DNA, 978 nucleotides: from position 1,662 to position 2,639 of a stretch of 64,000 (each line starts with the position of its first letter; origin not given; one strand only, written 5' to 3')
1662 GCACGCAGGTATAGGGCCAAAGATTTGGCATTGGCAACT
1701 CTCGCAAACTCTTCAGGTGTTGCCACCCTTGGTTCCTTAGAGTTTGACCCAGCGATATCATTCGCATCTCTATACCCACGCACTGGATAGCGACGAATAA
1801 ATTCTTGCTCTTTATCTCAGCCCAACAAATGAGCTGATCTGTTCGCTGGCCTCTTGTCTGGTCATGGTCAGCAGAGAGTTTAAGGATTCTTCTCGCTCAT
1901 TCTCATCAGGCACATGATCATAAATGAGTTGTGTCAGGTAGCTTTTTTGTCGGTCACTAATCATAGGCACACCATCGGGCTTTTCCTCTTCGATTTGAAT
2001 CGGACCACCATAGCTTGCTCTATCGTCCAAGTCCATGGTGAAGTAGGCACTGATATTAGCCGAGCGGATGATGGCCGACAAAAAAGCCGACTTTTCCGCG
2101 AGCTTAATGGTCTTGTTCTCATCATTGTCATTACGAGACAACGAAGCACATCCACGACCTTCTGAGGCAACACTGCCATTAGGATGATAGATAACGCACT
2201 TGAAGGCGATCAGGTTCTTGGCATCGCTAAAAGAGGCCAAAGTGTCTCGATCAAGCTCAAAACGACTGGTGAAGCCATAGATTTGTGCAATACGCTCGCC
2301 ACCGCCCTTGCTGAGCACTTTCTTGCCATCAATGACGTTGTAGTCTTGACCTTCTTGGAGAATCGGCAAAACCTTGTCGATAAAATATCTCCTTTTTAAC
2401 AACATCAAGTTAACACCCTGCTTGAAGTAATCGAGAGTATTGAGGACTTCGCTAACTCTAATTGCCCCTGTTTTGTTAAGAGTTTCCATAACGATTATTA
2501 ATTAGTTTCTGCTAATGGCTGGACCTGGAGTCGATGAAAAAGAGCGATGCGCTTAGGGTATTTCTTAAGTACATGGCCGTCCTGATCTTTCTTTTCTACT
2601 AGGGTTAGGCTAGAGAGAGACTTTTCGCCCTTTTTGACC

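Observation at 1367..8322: Low-GC accessory island of small hypothetical genes with a DUF2726 nuclease-fold protein and a tandem Ltp-like superinfection-exclusion-type membrane protein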

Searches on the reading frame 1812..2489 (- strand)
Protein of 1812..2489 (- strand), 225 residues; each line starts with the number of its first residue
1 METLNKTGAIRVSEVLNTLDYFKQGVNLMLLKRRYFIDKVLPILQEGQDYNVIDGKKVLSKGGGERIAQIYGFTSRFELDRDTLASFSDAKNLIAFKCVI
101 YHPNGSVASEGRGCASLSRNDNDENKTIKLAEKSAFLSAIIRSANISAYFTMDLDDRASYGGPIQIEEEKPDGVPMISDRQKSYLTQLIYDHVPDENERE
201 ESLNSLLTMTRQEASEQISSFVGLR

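Call 6: search_protein_families(library=pfam, max_evalue=0.1, proteins=[window:1812-2489:-])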
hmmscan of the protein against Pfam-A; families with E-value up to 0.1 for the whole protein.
window:1812-2489:- (225 aa): 0 families

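Call 8: search_protein_families(library=phrogs, max_evalue=0.01, proteins=[window:1812-2489:-])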
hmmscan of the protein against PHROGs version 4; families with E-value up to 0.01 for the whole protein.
window:1812-2489:- (225 aa): 1 family
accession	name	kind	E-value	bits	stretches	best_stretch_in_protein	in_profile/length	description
phrog_10048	-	unknown function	2.5e-09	37.8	1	43-161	42-173/273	-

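Call 9: search_protein_families(library=padloc, max_evalue=0.01, proteins=[window:1812-2489:-])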
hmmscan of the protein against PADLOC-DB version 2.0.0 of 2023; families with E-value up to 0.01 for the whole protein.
window:1812-2489:- (225 aa): 0 families

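Call 16: find_related_loci(query=window:1812-2489:-, collection=viral_contigs, flank=10000)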
Query window:1812-2489:- (225 aa) in viral_contigs; peptide patterns used: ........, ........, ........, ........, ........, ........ (x = any residue, [..] = any of these).
No stretch of DNA in the collection matches any of the patterns.

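Call 26: find_homologous_proteins(query=window:1812-2489:-, max_evalue=0.001)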
Query window:1812-2489:- (225 aa): 10 proteins with E <= 0.001 among 204 candidates.
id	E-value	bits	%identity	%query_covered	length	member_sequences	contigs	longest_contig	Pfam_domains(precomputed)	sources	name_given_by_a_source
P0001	5.0e-136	469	94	100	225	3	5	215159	-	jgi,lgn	jgi:hypothetical protein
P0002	1.6e-119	415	85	100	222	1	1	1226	-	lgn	-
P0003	9.0e-104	363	75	100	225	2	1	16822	-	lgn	-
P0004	5.0e-99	348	74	97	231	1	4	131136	-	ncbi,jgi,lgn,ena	ncbi:MAG: hypothetical protein WC531_01110 [Candidatus Paceibacterota bacterium]|jgi:hypothetical pr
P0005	9.8e-84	298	63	97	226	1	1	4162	-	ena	-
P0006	2.3e-78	280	57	100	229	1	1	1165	-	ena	-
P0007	1.1e-75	272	56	100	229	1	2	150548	-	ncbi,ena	-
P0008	3.7e-73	263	55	97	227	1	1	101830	-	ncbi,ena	-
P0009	1.5e-64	235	50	100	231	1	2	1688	-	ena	-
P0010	2.9e-62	228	52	97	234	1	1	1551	-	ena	-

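Call 28: find_encoding_contigs(protein=P0001, flank=10000, max_places=4)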
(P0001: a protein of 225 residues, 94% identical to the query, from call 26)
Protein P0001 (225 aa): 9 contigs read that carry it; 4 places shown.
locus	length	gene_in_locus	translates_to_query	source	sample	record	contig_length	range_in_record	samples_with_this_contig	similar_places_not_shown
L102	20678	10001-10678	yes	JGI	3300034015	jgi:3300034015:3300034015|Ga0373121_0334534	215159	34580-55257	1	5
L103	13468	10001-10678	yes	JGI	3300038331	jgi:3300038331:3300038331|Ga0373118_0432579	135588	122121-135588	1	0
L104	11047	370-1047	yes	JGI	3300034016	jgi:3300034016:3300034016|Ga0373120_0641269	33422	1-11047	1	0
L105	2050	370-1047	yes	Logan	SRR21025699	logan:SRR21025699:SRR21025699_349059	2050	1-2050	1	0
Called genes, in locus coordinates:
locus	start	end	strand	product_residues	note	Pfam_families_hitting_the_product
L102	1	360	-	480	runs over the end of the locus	PF25917:BSH_RND (weak), PF25973:BSH_CzcB (weak), PF25989:YknX_C (weak), PF25975:CzcB_C (weak)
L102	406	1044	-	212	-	PF00702:Hydrolase, PF13419:HAD_2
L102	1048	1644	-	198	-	PF01966:HD (weak)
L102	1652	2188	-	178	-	PF01327:Pep_deformylase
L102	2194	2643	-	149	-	PF00293:NUDIX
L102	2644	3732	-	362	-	PF01926:MMR_HSR1, PF02421:FeoB_N, PF06071:YchF-GTPase_C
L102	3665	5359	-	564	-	PF00239:Resolvase, PF07508:Recombinase, PF13408:Zn_ribbon_recom (weak)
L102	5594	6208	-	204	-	-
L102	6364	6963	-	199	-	-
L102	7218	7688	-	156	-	-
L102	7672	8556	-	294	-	PF00565:SNase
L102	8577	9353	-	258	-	PF13588:HSDR_N_2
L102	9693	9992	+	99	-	-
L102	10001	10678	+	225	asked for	-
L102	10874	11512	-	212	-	-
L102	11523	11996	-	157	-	PF01471:PG_binding_1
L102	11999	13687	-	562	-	-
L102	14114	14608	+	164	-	-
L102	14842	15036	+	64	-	-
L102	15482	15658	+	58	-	-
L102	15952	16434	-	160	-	PF13238:AAA_18 (weak)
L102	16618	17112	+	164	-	PF00293:NUDIX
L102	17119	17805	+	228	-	PF01177:Asp_Glu_race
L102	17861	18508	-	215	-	PF13328:HD_4, PF01966:HD (weak)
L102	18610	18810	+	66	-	-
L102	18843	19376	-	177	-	PF13671:AAA_33, PF06414:Zeta_toxin (weak)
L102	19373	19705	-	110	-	PF13302:Acetyltransf_3 (weak)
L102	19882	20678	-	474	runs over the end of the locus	PF13353:Fer4_12 (weak), PF04055:Radical_SAM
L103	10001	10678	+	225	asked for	-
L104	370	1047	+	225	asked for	-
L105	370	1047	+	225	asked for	-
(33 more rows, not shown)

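Call 29: find_encoding_contigs(protein=P0004, flank=10000, max_places=4)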
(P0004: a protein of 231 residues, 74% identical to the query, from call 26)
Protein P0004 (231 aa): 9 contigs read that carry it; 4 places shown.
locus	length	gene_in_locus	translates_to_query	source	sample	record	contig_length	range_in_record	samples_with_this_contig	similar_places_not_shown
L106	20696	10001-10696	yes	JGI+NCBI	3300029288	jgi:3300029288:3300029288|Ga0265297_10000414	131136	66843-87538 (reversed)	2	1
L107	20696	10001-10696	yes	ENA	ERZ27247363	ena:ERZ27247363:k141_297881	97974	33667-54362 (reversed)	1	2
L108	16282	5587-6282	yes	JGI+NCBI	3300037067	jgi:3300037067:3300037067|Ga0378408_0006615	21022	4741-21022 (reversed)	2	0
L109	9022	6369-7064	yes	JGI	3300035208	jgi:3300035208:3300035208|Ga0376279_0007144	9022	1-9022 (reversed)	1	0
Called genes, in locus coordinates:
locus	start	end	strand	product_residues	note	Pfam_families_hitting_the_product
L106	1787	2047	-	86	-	-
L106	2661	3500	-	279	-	PF01113:DapB_N, PF05173:DapB_C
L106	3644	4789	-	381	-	PF00155:Aminotran_1_2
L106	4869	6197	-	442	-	PF00278:Orn_DAP_Arg_deC, PF02784:Orn_Arg_deC_N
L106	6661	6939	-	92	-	-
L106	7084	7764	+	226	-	-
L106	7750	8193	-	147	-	PF13470:PIN_3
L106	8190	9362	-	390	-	-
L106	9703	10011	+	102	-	-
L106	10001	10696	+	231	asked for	-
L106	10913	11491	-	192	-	PF01471:PG_binding_1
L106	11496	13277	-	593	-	-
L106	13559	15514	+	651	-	-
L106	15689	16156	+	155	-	-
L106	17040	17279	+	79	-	-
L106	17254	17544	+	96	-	-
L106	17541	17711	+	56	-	-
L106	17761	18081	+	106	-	-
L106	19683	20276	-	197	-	-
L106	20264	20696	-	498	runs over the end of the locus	PF01425:Amidase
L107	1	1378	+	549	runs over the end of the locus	PF00239:Resolvase, PF07508:Recombinase (weak), PF13408:Zn_ribbon_recom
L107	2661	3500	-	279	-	PF01113:DapB_N, PF05173:DapB_C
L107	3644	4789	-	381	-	PF00155:Aminotran_1_2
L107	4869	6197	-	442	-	PF00278:Orn_DAP_Arg_deC, PF02784:Orn_Arg_deC_N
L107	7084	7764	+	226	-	-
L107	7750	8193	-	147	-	PF13470:PIN_3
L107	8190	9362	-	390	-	-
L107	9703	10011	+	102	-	-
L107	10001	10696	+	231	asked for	-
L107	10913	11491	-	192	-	PF01471:PG_binding_1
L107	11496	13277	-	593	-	-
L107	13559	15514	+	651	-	-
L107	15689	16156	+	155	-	-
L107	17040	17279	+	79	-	-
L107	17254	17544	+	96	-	-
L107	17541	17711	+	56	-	-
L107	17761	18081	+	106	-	-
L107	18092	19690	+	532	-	PF00239:Resolvase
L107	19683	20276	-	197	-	-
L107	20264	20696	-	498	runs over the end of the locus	PF01425:Amidase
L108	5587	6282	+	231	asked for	-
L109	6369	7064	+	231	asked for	-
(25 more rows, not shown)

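Call 31: find_encoding_contigs(protein=P0007, flank=10000, max_places=3)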
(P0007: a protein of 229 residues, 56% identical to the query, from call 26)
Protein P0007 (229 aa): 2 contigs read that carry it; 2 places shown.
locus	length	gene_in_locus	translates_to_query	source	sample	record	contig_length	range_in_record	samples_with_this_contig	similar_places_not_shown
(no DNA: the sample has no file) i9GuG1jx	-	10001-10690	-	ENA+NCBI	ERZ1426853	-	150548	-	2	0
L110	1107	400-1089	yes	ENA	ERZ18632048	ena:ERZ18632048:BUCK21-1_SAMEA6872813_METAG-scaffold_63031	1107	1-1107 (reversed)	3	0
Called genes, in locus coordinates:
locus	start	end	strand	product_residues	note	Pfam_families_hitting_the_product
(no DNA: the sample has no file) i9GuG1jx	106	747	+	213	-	-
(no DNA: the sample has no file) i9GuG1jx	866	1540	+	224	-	-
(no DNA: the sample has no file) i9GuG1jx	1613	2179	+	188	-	-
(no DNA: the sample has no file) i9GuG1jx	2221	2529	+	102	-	-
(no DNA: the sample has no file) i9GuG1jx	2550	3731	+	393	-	-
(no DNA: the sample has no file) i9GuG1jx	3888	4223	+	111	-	-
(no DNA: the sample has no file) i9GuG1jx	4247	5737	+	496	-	PF00389:2-Hacid_dh, PF02826:2-Hacid_dh_C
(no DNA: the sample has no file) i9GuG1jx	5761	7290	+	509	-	PF02353:CMAS, PF01209:Ubie_methyltran (weak), PF13489:Methyltransf_23, PF13847:Methyltransf_31, PF08241:Methyltransf_11, PF08242:Methyltransf_12, PF13649:Methyltransf_25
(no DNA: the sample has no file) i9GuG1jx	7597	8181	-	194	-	-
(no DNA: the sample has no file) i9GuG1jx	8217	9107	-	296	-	PF01936:NYN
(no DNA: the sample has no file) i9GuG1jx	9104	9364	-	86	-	PF13280:WYL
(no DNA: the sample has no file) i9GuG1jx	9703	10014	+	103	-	-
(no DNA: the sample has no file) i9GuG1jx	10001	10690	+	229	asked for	-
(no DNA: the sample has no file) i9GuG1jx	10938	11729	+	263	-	-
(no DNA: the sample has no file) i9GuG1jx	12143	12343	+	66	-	-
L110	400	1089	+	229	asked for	-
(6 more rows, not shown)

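Call 32: find_encoding_contigs(protein=P0008, flank=10000, max_places=3)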
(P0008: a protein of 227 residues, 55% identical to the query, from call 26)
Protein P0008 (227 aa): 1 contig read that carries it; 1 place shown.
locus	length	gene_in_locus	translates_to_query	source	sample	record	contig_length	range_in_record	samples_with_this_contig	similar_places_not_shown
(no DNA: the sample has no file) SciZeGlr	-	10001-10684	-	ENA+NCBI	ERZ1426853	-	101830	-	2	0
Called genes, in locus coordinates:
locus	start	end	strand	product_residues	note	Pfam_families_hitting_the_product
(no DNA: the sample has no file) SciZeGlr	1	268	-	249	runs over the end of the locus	PF12705:PDDEXK_1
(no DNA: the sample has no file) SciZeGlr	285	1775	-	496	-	PF13245:AAA_19 (weak), PF00580:UvrD-helicase, PF13361:UvrD_C (weak)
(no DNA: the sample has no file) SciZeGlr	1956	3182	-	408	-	PF14082:SduA_C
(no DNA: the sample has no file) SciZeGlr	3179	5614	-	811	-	PF02384:N6_Mtase, PF01170:UPF0020 (weak), PF20473:MmeI_Mtase (weak), PF07669:Eco57I, PF01420:Methylase_S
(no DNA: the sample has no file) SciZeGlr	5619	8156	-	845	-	PF04313:HSDR_N (faint), PF13588:HSDR_N_2, PF04851:ResIII, PF00270:DEAD, PF18766:SWI2_SNF2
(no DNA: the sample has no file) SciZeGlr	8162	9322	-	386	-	PF06250:YhcG_C, PF01939:NucS_C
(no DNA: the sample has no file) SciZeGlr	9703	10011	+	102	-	-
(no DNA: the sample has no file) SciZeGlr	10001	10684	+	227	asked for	-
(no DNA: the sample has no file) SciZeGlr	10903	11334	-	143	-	-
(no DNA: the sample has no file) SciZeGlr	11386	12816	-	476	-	-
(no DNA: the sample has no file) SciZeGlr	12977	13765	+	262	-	-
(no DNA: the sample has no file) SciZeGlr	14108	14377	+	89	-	-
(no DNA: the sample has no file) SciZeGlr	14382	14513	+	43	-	-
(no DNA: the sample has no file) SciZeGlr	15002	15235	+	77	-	-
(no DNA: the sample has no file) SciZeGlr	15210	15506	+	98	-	-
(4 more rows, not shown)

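Call 35: search_protein_families(library=padloc, max_evalue=0.01, proteins=[L102:8577-9353:-, L102:7672-8556:-, L102:5594-6208:-, L106:8190-9362:-, L106:7750-8193:-, L106:7084-7764:+])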
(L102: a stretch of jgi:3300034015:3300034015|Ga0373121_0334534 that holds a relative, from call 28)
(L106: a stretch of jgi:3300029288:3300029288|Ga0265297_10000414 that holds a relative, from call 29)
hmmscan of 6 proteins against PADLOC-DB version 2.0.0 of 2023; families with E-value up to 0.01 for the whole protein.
L102:8577-9353:- (258 aa): 1 family
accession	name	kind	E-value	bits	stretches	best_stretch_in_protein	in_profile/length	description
PDLC04134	mad2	-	9.5e-05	19.4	1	38-149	12-128/492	mads_2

L102:7672-8556:- (294 aa): 1 family
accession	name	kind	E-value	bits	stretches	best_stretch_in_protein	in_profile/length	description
PDLC01096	C3a212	-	4.2e-49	165.2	1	77-230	45-196/279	SNc+LTD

L102:5594-6208:- (204 aa): 0 families

L106:8190-9362:- (390 aa): 0 families

L106:7750-8193:- (147 aa): 0 families

L106:7084-7764:+ (226 aa): 0 families

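Call 39: search_protein_families(library=phrogs, max_evalue=0.001, proteins=[L107:13559-15514:+, L107:15689-16156:+, L107:17040-17279:+, L107:17254-17544:+, L107:17761-18081:+, L102:14114-14608:+, L102:10874-11512:-])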
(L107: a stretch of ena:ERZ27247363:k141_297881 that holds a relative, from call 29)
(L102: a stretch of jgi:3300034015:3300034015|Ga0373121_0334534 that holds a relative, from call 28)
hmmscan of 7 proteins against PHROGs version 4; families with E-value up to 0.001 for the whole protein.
L107:13559-15514:+ (651 aa): 0 families

L107:15689-16156:+ (155 aa): 0 families

L107:17040-17279:+ (79 aa): 0 families

L107:17254-17544:+ (96 aa): 0 families

L107:17761-18081:+ (106 aa): 0 families

L102:14114-14608:+ (164 aa): 0 families

L102:10874-11512:- (212 aa): 0 families

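Call 41: find_encoding_contigs(protein=P0003, flank=10000, max_places=3)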
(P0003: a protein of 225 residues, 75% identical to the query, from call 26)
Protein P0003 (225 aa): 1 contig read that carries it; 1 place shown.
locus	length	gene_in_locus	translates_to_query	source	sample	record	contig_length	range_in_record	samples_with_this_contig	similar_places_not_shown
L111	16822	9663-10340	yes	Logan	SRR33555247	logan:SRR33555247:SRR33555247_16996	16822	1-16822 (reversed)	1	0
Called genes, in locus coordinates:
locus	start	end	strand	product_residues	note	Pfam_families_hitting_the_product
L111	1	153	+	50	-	?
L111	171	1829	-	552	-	-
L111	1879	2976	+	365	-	PF13439:Glyco_transf_4, PF00534:Glycos_transf_1, PF13692:Glyco_trans_1_4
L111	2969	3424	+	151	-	PF00293:NUDIX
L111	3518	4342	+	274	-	PF01636:APH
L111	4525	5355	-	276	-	PF00565:SNase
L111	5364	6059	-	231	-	-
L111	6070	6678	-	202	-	-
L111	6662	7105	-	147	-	-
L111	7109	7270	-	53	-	-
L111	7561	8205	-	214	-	PF12686:DUF3800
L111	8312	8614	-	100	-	-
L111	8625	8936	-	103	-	-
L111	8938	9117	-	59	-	-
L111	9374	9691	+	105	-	-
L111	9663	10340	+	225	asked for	-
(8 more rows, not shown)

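Call 42: find_encoding_contigs(protein=P0005, flank=10000, max_places=3)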
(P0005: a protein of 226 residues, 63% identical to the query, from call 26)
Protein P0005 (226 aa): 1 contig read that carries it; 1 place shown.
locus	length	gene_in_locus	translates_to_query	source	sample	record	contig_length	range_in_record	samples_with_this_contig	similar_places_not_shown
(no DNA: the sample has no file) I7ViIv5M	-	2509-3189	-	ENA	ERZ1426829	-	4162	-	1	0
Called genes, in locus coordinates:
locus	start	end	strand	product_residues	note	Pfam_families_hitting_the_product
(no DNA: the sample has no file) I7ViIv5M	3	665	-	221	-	?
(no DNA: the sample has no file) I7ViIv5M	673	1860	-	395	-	PF01833:TIG (weak)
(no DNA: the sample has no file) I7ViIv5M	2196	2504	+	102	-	-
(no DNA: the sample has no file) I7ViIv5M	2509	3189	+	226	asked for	-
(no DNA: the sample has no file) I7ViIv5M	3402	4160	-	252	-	?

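Call 55: predict_structure(alignment_id=A4)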
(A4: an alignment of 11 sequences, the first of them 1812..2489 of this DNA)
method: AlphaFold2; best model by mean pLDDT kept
length: 225 residues; sequences in the alignment: 11
mean_pLDDT: 78.8   pTM: 0.57
mean pLDDT of the five models: 78.8, 78.2, 75.4, 75.2, 61.5
residues with pLDDT >= 90: 59; 70-90: 127; 50-70: 12; < 50: 27
segments of 3 or more residues with pLDDT < 50: 1-7, 156-173
pLDDT, mean of each block of 10 residues (from residue 1): 47 73 76 84 90 87 92 91 77 89 90 88 89 93 84 52 31 63 89 88 86 84 62
secondary structure, 60 per line:
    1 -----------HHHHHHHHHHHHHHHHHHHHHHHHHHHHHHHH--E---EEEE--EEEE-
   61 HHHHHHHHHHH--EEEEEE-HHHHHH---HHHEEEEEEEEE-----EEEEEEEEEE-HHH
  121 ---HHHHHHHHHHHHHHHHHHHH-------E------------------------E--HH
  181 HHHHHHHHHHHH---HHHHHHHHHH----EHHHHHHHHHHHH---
elements in order: H12-43 E50-53 E56-59 H61-71 E74-79 H81-86 E93-101 E107-116 H124-143 H179-192 H196-205 H211-222
